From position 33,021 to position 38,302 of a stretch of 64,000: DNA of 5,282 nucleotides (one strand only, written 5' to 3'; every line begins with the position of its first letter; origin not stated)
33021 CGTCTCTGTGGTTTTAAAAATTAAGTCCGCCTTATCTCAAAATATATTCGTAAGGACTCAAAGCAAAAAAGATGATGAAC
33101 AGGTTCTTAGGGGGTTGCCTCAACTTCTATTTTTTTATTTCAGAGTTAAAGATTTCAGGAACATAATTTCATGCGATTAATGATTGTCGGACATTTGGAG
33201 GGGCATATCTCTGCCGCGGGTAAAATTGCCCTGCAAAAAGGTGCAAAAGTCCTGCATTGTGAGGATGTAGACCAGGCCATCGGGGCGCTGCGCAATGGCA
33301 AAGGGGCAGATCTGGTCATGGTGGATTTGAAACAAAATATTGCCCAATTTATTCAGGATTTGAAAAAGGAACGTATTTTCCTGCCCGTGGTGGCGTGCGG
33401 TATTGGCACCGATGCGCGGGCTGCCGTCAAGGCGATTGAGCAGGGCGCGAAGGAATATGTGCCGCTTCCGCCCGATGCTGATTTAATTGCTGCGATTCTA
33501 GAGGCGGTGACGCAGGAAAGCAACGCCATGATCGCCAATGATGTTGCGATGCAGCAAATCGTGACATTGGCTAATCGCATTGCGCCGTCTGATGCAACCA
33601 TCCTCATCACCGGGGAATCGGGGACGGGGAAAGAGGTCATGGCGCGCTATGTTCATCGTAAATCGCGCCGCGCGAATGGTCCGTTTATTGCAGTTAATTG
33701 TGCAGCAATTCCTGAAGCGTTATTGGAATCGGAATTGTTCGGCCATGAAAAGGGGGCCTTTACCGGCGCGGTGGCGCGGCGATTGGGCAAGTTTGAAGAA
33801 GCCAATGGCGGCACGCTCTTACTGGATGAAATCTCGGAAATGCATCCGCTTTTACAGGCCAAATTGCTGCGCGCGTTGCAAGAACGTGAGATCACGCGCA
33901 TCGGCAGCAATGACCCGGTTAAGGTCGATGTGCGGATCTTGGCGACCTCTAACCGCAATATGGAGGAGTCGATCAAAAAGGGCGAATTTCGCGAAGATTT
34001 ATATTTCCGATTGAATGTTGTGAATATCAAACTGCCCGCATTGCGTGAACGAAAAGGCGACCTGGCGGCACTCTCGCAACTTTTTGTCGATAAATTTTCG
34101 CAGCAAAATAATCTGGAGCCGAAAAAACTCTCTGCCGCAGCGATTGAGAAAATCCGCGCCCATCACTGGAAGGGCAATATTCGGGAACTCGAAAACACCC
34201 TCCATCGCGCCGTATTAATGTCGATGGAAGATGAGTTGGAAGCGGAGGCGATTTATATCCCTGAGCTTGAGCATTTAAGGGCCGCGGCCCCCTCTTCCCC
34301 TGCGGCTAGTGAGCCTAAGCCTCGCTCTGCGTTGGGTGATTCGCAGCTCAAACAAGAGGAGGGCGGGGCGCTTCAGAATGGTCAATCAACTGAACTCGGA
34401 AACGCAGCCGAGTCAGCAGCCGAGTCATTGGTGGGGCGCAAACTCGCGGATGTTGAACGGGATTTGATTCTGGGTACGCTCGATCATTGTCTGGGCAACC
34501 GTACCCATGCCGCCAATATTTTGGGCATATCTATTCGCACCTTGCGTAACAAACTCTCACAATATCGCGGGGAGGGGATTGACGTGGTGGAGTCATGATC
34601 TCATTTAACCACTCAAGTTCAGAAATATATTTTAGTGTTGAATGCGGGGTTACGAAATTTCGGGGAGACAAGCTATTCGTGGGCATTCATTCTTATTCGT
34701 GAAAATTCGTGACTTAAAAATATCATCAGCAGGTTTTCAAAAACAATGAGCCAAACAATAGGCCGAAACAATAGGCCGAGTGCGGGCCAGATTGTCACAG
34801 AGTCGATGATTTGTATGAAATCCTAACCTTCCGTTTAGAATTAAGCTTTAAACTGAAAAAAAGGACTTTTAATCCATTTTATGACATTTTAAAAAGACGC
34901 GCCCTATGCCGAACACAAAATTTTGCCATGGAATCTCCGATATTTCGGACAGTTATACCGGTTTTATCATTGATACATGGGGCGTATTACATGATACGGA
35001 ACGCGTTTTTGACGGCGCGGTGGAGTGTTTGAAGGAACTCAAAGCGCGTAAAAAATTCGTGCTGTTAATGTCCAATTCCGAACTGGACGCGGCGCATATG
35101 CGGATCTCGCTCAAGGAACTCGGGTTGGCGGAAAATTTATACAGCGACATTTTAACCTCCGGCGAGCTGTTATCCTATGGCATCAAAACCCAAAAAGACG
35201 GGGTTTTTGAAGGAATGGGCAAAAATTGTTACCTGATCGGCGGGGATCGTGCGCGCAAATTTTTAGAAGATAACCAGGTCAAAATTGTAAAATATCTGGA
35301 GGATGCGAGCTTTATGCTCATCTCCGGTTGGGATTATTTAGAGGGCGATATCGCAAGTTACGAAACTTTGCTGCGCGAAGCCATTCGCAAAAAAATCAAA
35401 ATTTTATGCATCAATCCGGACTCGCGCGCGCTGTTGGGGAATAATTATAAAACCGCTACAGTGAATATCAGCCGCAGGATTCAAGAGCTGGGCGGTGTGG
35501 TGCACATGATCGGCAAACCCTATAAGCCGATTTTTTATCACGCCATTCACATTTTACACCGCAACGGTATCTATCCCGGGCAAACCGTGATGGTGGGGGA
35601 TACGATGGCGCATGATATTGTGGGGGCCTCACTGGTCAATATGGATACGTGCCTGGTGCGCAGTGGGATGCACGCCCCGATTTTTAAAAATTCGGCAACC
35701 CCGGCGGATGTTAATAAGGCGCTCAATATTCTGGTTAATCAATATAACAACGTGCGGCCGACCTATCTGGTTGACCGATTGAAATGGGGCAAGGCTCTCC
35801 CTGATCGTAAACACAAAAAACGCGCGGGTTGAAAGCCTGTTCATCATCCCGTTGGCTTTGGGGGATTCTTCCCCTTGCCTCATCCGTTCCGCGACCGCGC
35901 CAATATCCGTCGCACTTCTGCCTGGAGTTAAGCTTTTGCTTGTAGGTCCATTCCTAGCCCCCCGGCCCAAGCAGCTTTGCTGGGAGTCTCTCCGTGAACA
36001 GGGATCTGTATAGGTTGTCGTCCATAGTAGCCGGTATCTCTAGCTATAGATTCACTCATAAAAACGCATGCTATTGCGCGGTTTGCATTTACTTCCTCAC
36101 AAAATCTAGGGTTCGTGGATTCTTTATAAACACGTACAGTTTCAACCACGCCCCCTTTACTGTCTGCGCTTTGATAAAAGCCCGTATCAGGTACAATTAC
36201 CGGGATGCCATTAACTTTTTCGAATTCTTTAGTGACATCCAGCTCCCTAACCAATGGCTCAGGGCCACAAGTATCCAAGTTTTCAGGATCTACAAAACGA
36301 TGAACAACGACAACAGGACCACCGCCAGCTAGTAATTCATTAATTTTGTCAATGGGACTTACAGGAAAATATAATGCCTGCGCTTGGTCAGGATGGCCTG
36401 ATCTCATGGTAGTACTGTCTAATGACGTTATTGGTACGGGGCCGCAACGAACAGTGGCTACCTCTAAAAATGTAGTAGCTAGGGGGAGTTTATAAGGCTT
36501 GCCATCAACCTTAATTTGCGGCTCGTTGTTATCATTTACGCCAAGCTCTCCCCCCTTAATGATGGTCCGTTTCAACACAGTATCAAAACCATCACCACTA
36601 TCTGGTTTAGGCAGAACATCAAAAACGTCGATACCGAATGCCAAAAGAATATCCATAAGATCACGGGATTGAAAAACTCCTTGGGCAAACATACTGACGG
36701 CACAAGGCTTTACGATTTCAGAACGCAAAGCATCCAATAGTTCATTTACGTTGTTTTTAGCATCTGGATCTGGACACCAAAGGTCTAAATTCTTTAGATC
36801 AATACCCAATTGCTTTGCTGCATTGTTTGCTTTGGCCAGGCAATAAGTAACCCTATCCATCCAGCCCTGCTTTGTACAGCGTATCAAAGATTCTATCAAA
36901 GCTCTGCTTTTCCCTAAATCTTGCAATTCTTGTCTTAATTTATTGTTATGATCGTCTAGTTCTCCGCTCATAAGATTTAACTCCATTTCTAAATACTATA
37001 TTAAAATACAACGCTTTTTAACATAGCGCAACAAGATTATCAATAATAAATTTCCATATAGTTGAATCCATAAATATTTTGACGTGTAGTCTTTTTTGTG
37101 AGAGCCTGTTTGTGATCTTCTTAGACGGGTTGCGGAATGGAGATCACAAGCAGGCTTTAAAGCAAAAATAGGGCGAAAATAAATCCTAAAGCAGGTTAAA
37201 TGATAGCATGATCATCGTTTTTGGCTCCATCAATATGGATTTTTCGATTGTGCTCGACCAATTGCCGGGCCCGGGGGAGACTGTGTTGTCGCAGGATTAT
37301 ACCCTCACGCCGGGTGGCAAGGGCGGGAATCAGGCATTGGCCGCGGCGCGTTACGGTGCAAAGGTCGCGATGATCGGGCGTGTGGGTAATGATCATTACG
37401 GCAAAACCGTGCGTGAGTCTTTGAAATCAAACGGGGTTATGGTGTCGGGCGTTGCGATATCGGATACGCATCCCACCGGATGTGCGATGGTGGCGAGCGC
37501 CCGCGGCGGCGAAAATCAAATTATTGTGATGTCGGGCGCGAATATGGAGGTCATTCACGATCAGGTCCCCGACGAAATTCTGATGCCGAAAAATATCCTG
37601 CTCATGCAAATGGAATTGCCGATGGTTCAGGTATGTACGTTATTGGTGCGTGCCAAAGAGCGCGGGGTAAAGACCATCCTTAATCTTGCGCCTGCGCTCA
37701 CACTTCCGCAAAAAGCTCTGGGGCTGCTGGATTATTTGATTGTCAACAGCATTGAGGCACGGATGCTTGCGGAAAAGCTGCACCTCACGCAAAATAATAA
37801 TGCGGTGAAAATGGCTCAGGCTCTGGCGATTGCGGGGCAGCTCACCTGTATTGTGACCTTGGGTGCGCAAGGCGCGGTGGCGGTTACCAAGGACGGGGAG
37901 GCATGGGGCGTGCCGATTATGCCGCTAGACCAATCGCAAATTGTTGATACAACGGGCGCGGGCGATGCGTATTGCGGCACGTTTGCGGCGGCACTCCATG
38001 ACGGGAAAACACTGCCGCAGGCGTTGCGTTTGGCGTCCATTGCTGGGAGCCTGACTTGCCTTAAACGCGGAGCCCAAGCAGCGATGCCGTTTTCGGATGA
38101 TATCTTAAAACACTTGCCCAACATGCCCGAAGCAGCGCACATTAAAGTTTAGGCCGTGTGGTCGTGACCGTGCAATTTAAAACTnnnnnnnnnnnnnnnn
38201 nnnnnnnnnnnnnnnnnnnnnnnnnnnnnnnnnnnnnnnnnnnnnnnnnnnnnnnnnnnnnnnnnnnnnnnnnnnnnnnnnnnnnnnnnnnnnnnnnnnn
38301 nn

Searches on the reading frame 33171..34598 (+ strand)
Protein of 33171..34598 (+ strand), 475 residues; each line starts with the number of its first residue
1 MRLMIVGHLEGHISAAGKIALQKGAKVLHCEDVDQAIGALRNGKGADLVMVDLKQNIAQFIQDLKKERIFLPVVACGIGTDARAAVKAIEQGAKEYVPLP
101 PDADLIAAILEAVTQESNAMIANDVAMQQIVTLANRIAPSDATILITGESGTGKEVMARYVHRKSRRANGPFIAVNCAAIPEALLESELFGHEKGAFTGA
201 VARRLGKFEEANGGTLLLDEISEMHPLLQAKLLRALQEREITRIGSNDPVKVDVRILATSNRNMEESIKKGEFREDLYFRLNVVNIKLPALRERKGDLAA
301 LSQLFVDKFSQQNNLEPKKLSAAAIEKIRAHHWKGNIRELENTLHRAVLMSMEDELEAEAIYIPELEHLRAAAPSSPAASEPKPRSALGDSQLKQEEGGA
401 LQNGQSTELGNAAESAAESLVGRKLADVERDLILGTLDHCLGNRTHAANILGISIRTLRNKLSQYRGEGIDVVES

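Call 10: search_protein_families(library=pfam, proteins=[window:33171-34598:+], max_evalue=0.001)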
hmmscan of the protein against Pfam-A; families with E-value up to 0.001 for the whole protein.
window:33171-34598:+ (475 aa): 9 families
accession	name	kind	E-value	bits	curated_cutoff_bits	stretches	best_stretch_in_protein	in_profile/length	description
PF00158.32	Sigma54_activat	-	9.5e-72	240.6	20.2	1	121-286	2-167/168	Sigma-54 interaction domain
PF14532.12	Sigma54_activ_2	-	1.5e-20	74.2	25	1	124-291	4-138/138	Sigma-54 interaction domain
PF25601.1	AAA_lid_14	-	2.2e-19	69.5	27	1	292-361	1-70/87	AAA+ ATPase lid domain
PF02954.25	HTH_8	-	6.3e-14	51.9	22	1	425-465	2-42/42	Bacterial regulatory protein, Fis family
PF07728.20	AAA_5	-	4.5e-09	36.9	22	1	144-264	2-125/139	AAA domain (dynein-related subfamily)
PF13191.12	AAA_16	-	7.9e-05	23.7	32.6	1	129-238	11-122/167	AAA ATPase domain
PF07726.17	AAA_3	-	0.00017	21.9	27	1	144-262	2-112/131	ATPase family associated with various cellular activities (AAA)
PF00004.35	AAA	-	0.00031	21.6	21.2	0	144-264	1-111/131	ATPase family associated with various cellular activities (AAA)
PF07724.20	AAA_2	-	0.00075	20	27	0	142-272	4-135/166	AAA domain (Cdc48 subfamily)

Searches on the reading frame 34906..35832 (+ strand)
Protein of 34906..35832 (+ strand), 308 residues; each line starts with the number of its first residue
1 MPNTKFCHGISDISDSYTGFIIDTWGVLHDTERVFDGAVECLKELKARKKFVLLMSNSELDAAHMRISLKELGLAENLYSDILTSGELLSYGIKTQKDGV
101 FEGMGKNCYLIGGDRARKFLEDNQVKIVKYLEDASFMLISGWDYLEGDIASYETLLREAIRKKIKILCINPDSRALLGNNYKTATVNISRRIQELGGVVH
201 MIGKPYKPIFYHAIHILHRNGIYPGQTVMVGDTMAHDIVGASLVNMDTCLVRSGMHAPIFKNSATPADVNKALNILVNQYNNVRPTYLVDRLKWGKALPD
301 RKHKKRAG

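Call 90: search_protein_families(library=pfam, proteins=[window:34906-35832:+], max_evalue=0.0001)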
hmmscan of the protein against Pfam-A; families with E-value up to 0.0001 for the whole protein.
window:34906-35832:+ (308 aa): 3 families
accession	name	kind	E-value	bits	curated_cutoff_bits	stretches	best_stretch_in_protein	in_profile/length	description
PF13344.12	Hydrolase_6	-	7.4e-14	52.1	27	1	20-125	1-100/101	Haloacid dehalogenase-like hydrolase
PF13242.12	Hydrolase_like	-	1.1e-12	48.1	22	1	202-258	2-55/75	HAD-hyrolase-like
PF00702.32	Hydrolase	-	9.3e-10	39.6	26.4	0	28-82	93-144/191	haloacid dehalogenase-like hydrolase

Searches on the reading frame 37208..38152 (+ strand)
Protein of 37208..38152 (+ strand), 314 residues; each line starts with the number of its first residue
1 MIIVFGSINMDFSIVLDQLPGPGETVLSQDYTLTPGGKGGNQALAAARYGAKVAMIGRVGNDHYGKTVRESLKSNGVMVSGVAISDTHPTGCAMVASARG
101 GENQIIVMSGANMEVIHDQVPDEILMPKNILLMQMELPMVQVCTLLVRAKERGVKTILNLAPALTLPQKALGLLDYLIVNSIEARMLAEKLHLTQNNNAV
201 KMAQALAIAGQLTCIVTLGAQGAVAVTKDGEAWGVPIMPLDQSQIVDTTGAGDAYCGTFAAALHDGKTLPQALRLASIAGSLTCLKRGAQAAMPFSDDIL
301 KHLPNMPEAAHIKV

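Call 90: search_protein_families(library=pfam, proteins=[window:37208-38152:+], max_evalue=0.0001)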
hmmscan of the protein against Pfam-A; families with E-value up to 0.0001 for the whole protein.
window:37208-38152:+ (314 aa): 1 family
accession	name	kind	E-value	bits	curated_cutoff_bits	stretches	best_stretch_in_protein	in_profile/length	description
PF00294.29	PfkB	-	5.7e-57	193.8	25.8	1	2-294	4-300/302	pfkB family carbohydrate kinase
